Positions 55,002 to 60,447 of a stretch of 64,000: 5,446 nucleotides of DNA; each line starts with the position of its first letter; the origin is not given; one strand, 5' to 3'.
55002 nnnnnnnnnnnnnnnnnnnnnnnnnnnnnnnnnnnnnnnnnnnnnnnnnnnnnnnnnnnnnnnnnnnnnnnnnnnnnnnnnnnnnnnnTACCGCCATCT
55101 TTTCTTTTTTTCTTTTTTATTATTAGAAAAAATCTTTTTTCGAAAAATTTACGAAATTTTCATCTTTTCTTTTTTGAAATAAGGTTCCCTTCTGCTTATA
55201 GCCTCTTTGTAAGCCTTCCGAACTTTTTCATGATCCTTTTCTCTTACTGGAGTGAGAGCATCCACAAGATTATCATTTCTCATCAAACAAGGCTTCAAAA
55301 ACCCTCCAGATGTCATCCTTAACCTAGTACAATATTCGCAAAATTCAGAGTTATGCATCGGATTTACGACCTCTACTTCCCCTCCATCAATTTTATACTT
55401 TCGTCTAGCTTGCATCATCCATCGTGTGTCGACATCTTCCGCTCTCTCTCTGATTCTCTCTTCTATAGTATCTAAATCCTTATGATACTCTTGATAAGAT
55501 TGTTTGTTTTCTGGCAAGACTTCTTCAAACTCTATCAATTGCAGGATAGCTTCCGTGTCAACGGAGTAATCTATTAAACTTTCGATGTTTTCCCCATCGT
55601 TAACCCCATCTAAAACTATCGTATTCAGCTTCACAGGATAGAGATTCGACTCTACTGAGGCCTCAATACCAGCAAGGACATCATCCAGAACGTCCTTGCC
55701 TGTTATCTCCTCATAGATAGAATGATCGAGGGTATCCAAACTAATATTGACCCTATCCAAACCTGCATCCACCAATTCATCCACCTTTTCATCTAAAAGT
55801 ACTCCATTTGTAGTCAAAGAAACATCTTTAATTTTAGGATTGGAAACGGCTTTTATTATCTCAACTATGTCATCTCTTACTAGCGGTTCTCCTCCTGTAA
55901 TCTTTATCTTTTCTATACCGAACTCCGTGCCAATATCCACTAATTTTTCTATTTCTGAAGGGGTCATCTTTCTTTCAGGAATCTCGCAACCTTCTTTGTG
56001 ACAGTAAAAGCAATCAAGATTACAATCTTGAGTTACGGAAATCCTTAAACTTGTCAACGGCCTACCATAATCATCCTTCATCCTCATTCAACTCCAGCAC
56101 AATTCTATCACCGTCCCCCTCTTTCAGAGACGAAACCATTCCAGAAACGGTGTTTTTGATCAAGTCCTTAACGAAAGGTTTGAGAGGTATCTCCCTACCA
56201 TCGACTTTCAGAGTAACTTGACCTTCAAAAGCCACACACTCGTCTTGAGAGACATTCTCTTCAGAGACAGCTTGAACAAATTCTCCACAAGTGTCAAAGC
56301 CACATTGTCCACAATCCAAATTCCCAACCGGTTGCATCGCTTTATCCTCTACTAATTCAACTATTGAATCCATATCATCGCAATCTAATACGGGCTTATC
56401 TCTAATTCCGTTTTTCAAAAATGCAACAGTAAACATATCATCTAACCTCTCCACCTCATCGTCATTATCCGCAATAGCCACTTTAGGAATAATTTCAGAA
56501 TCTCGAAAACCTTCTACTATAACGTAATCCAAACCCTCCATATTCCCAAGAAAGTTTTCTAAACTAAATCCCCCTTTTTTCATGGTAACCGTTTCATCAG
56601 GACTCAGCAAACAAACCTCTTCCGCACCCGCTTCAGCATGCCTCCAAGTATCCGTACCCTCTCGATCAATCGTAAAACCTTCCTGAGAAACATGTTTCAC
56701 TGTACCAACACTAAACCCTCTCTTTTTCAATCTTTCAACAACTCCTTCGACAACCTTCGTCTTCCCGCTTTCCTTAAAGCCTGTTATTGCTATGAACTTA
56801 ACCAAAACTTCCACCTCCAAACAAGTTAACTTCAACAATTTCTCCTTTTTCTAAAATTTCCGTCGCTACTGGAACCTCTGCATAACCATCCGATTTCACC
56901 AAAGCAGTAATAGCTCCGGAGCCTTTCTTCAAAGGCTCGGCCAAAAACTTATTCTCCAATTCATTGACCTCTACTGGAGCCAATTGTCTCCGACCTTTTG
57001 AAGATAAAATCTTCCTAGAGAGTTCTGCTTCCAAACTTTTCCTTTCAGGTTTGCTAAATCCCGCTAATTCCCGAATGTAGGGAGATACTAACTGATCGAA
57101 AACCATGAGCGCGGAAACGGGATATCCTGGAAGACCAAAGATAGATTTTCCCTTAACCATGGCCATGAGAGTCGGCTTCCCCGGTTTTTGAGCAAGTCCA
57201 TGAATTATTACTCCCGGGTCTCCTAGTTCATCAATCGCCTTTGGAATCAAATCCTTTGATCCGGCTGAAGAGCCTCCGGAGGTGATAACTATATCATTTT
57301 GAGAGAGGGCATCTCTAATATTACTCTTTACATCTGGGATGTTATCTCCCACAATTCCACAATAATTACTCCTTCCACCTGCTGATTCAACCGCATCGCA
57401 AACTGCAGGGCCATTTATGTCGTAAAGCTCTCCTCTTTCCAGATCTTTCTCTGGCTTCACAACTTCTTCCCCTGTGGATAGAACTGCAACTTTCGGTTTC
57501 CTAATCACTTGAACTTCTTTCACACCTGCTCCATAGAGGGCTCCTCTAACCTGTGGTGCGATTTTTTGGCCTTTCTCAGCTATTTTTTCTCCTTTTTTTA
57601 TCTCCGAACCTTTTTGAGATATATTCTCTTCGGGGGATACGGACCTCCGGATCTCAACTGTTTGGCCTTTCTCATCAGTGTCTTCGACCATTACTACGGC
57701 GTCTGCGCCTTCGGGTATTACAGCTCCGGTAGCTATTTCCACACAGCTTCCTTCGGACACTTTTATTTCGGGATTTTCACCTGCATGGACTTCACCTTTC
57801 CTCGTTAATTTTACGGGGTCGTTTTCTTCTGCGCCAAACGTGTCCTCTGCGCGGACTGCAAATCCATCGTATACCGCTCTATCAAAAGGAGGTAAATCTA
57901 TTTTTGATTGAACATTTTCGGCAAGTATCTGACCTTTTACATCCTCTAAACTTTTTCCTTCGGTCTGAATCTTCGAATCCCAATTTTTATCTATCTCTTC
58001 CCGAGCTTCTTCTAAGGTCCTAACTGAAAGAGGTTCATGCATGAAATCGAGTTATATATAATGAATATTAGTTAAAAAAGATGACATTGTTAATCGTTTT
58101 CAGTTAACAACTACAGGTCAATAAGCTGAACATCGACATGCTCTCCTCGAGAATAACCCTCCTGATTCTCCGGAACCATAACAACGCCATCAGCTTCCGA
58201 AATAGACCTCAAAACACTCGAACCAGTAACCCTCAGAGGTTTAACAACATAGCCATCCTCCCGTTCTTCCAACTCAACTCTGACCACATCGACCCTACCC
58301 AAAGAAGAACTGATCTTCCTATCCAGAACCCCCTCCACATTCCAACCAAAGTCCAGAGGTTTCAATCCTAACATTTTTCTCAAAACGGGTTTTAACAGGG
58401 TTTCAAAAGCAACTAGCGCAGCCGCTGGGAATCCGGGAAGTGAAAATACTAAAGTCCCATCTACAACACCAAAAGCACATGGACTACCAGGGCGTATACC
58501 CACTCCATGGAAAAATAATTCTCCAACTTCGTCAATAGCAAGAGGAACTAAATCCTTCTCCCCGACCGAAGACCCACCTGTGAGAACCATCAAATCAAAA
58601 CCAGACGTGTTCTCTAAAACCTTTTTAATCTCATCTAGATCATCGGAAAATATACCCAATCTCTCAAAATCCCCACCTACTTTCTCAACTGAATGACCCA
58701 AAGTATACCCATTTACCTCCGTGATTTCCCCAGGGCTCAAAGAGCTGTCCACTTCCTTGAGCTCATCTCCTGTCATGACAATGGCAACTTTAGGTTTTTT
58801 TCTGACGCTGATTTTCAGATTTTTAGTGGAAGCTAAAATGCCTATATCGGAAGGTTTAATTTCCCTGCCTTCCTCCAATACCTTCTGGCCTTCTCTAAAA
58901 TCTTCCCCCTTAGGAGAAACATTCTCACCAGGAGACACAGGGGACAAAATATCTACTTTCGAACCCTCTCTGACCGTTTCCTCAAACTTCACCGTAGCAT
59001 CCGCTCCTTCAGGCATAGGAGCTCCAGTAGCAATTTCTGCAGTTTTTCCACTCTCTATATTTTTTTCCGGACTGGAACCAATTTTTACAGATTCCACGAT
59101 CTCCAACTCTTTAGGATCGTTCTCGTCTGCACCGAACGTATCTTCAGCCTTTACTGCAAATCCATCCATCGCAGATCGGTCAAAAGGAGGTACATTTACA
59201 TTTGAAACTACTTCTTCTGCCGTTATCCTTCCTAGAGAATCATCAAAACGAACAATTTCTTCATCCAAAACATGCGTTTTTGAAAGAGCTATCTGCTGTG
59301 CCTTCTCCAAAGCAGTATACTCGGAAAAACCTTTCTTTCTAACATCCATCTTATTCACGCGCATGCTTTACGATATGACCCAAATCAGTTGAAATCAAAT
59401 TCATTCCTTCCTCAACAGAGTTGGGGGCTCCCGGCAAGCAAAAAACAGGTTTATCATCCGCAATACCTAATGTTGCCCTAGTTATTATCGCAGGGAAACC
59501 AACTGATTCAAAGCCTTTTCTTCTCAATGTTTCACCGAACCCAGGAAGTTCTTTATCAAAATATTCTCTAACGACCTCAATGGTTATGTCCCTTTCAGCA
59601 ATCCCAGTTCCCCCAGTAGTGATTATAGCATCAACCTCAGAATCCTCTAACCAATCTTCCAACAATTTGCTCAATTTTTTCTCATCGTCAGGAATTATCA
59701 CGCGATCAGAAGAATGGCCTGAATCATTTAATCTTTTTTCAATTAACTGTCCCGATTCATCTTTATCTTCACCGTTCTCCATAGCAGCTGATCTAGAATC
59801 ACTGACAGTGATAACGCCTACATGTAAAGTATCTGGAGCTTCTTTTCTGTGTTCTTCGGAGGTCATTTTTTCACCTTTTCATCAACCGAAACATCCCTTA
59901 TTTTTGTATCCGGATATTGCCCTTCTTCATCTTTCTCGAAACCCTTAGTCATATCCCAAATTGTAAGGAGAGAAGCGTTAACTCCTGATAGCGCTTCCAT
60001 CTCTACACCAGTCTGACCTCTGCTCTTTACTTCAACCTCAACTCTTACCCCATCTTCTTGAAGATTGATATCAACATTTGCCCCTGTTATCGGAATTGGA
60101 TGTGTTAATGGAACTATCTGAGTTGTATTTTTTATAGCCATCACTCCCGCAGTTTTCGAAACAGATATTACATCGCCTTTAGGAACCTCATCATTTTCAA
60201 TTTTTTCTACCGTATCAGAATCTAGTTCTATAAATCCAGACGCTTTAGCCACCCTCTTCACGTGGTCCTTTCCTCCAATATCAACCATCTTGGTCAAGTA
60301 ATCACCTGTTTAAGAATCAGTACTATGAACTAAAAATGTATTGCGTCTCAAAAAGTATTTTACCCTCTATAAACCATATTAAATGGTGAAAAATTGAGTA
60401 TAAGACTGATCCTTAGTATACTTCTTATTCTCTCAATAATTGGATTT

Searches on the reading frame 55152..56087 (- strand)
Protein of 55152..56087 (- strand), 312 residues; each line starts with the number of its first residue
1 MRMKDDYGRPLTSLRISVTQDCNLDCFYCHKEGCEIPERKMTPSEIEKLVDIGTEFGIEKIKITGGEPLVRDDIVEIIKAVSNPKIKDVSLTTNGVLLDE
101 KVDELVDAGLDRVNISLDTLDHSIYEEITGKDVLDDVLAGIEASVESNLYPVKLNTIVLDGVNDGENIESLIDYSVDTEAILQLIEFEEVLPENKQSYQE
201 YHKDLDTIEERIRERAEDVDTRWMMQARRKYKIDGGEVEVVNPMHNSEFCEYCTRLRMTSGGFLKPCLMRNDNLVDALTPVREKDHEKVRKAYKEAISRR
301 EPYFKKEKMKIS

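Call 20: search_protein_families(library=pfam, proteins=[window:55152-56087:-], max_evalue=0.00001)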
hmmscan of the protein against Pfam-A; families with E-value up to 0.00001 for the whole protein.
window:55152-56087:- (312 aa): 2 families
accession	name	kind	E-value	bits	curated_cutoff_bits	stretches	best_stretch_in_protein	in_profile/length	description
PF04055.27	Radical_SAM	-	2.3e-33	116.2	29.5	1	16-167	1-159/166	Radical SAM superfamily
PF06463.18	Mob_synth_C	-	1e-22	80.9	37.4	1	182-305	3-127/128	Molybdenum Cofactor Synthesis C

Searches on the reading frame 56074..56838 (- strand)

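Call 20: search_protein_families(library=pfam, proteins=[window:56074-56838:-], max_evalue=0.00001)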
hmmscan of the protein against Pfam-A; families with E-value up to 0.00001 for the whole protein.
window:56074-56838:- (255 aa): 2 families
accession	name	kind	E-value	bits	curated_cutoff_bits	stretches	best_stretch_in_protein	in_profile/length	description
PF03205.20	MobB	-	4.9e-28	98.1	26.6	1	16-126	2-113/133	Molybdopterin guanine dinucleotide synthesis protein B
PF04060.18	FeS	-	3.7e-07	30.2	23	1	174-202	4-32/33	Putative Fe-S cluster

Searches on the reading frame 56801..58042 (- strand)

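Call 20: search_protein_families(library=pfam, proteins=[window:56801-58042:-], max_evalue=0.00001)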
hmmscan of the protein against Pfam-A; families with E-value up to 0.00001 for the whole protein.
window:56801-58042:- (414 aa): 3 families
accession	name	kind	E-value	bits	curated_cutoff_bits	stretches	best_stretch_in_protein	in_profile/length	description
PF03453.22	MoeA_N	-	2.1e-44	151.5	30.8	1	9-173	2-160/160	MoeA N-terminal region (domain I and II)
PF00994.29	MoCF_biosynth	-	3.8e-31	108.2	26.6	1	186-324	1-143/144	Probable molybdopterin binding domain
PF03454.20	MoeA_C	-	1.4e-16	60.9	22.1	1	339-408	2-72/72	MoeA C-terminal region (domain IV)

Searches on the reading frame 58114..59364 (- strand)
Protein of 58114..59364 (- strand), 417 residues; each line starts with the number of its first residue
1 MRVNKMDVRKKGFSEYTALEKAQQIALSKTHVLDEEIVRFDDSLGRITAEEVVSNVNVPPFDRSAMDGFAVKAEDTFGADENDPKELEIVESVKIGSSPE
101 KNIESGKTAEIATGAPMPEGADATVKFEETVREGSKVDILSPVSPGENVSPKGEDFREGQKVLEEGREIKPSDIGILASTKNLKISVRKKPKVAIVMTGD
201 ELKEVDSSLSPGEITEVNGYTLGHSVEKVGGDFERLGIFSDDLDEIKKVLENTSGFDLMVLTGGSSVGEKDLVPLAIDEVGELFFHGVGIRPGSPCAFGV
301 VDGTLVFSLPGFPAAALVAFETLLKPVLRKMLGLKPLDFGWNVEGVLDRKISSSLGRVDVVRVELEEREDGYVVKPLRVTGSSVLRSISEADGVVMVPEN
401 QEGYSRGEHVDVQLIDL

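Call 20: search_protein_families(library=pfam, proteins=[window:58114-59364:-], max_evalue=0.00001)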
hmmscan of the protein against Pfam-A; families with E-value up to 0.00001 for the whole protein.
window:58114-59364:- (417 aa): 3 families
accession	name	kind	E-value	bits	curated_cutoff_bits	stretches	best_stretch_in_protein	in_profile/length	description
PF03453.22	MoeA_N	-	2.8e-46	157.5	30.8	1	19-179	3-158/160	MoeA N-terminal region (domain I and II)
PF00994.29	MoCF_biosynth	-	9.5e-26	90.7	26.6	1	194-330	1-144/144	Probable molybdopterin binding domain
PF03454.20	MoeA_C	-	2.5e-18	66.5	22.1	1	345-414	2-71/72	MoeA C-terminal region (domain IV)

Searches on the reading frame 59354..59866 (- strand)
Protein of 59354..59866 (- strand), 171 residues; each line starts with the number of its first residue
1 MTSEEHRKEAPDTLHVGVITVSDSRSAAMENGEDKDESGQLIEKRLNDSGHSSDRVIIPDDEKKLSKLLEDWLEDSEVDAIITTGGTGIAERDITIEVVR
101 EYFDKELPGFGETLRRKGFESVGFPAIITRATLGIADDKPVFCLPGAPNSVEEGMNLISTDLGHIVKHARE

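Call 20: search_protein_families(library=pfam, proteins=[window:59354-59866:-], max_evalue=0.00001)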
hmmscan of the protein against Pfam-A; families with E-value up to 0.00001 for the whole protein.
window:59354-59866:- (171 aa): 1 family
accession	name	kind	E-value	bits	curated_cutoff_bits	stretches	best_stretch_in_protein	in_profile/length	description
PF00994.29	MoCF_biosynth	-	3.2e-29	101.9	26.6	1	17-159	1-138/144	Probable molybdopterin binding domain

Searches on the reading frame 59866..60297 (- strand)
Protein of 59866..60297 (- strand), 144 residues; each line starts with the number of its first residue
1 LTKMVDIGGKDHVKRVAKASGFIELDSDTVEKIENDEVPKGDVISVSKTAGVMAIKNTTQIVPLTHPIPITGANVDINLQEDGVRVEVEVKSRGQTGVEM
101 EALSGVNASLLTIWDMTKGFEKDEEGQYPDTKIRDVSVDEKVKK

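Call 20: search_protein_families(library=pfam, proteins=[window:59866-60297:-], max_evalue=0.00001)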
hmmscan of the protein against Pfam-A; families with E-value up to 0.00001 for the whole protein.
window:59866-60297:- (144 aa): 1 family
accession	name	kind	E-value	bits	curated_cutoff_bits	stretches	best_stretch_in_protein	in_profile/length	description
PF01967.27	MoaC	-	9.1e-45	152.4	27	1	4-142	1-134/136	MoaC family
